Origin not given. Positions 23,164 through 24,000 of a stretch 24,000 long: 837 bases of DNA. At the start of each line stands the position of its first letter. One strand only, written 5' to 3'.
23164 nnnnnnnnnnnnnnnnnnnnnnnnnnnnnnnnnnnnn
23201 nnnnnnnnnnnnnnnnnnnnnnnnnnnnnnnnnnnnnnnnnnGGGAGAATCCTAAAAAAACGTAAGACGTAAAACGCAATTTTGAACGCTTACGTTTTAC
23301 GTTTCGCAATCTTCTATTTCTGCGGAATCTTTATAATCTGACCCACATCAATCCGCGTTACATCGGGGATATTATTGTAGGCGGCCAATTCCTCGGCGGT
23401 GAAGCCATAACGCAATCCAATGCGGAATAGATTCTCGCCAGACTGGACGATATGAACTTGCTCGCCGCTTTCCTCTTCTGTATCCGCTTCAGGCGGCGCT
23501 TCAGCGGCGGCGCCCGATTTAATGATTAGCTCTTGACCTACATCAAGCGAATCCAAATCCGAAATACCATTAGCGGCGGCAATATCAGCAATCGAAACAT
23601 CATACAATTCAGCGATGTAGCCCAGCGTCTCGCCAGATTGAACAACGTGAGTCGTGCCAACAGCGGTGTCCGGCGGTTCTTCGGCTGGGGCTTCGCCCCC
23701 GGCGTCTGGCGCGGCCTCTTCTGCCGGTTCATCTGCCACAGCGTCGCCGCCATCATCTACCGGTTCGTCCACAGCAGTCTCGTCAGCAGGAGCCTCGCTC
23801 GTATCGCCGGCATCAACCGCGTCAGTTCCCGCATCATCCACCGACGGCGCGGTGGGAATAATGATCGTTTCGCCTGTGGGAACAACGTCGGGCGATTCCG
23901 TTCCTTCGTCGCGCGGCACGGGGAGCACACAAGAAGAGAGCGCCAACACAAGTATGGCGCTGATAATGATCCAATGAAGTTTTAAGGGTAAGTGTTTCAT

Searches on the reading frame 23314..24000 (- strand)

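Call 6: search_protein_families(library=pfam, proteins=[window:23314-24000:-])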
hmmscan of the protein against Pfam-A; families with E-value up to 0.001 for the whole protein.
window:23314-24000:- (228 aa): 3 families
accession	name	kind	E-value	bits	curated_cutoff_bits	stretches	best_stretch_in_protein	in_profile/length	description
PF01476.26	LysM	-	4.5e-26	91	20.9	2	118-161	1-43/43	LysM domain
PF23446.1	LysM1_NFP_LYK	-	0.00022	22.4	36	0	124-160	16-53/60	NFP/LYK LysM1 domain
PF23473.1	LysM3_LYK4_5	-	0.00078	19.9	29.3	0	117-148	4-35/48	LYK4/5 LysM3 domain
